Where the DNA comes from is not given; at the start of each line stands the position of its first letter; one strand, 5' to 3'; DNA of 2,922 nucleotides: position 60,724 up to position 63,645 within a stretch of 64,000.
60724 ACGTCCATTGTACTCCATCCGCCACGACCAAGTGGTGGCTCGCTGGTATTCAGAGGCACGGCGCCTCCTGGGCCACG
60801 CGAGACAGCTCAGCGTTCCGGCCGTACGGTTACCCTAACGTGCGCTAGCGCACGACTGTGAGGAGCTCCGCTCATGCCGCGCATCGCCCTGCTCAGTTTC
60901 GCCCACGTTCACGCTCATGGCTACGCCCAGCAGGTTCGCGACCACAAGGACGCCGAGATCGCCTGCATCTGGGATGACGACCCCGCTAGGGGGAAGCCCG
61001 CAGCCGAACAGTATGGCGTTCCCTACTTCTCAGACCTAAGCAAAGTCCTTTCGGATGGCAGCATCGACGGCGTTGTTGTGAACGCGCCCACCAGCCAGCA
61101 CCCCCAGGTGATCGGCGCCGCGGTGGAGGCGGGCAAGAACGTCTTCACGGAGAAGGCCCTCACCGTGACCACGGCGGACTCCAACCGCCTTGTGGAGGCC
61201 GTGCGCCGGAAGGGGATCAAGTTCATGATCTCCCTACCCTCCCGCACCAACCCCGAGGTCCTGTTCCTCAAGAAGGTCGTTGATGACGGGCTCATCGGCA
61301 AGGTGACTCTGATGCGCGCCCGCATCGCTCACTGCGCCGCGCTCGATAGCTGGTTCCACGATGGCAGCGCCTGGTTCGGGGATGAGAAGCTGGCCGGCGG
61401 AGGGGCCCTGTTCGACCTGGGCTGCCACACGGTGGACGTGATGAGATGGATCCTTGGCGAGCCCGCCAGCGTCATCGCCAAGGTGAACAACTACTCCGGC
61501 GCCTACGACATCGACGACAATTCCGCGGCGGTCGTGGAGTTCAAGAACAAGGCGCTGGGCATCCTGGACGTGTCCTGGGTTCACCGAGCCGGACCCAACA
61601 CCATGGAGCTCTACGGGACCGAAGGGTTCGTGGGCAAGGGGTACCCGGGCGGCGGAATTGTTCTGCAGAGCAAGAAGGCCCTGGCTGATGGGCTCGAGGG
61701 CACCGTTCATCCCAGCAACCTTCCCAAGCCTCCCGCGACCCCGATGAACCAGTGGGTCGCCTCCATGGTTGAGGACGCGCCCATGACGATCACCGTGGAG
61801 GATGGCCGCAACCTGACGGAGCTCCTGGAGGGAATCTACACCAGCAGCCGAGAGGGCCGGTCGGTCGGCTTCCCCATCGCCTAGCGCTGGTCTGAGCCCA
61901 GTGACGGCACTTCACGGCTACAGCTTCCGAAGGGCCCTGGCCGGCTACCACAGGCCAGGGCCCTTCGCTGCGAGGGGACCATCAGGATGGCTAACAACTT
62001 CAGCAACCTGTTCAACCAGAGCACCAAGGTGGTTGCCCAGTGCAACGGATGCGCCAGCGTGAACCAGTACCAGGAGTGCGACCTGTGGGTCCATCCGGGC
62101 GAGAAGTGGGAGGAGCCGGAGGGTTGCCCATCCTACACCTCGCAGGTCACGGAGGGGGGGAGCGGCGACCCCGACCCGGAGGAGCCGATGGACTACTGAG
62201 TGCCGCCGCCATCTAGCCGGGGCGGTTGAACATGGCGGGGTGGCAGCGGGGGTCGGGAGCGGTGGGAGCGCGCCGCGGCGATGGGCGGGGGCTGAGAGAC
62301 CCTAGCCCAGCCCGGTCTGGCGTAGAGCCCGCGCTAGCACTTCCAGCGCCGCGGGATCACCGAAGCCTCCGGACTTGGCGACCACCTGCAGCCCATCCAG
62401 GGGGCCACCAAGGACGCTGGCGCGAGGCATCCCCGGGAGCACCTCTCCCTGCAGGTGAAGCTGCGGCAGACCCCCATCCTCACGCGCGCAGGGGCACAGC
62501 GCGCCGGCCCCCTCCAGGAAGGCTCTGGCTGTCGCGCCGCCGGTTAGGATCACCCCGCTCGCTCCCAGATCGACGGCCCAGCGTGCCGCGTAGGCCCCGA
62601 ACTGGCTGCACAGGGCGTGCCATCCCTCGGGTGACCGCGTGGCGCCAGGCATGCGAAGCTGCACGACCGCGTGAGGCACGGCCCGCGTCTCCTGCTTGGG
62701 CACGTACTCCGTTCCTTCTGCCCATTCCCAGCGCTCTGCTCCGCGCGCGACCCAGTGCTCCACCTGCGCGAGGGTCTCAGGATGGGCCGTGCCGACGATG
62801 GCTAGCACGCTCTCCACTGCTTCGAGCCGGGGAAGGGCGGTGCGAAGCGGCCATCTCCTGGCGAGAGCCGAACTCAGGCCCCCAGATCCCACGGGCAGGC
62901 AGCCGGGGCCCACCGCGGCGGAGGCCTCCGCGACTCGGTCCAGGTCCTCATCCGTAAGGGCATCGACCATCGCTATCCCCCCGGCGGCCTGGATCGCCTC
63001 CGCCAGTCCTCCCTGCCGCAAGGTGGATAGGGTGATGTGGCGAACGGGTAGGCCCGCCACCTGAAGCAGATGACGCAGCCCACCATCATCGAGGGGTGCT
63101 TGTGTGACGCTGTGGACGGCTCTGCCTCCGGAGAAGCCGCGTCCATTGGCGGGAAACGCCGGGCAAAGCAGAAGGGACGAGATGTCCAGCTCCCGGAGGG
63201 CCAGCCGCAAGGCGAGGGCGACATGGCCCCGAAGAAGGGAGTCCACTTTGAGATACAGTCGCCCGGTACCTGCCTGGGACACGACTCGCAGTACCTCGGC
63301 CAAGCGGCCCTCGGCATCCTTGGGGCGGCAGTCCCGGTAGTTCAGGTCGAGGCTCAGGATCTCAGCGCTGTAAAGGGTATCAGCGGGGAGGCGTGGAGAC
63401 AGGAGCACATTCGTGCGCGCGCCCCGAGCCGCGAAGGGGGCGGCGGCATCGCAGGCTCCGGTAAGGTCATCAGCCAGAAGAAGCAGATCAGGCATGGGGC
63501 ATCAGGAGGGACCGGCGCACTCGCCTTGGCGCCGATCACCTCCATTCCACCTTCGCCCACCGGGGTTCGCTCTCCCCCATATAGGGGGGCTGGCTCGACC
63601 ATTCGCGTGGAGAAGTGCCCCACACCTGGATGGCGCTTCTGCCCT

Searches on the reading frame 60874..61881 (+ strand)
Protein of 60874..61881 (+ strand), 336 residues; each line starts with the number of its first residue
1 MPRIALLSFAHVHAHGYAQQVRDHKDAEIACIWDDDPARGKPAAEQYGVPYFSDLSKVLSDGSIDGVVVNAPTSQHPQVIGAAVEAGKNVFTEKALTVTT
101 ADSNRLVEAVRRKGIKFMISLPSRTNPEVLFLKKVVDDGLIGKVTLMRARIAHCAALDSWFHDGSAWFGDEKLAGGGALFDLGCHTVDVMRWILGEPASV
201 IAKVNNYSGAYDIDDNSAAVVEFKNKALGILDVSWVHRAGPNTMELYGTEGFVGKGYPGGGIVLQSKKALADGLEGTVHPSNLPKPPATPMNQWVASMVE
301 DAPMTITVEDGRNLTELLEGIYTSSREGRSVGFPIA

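Call 68: search_protein_families(library=pfam, max_evalue=0.001, proteins=[window:60874-61881:+])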
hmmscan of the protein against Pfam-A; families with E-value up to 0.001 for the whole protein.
window:60874-61881:+ (336 aa): 4 families
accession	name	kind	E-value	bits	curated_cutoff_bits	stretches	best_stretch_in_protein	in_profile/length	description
PF22725.1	GFO_IDH_MocA_C3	-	3.4e-31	108.3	27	1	131-251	3-121/124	GFO/IDH/MocA C-terminal domain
PF01408.29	GFO_IDH_MocA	-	1.8e-22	80.7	24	1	17-119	15-118/120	Oxidoreductase family, NAD-binding Rossmann fold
PF02894.22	GFO_IDH_MocA_C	-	7.6e-17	62.3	22.9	1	133-331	1-216/218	Oxidoreductase family, C-terminal alpha/beta domain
PF03447.22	NAD_binding_3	-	0.00031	21.9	24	1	18-118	10-114/116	Homoserine dehydrogenase, NAD binding domain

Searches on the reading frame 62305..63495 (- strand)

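Call 68: search_protein_families(library=pfam, max_evalue=0.001, proteins=[window:62305-63495:-])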
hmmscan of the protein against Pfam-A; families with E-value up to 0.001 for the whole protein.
window:62305-63495:- (397 aa): 2 families
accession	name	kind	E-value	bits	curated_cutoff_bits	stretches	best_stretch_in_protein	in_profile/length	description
PF07005.16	SBD_N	-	5e-32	111.9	25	1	5-211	2-230/230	Sugar-binding N-terminal domain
PF17042.10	NBD_C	-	5.8e-07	30.6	28.3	1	298-384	96-168/168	Nucleotide-binding C-terminal domain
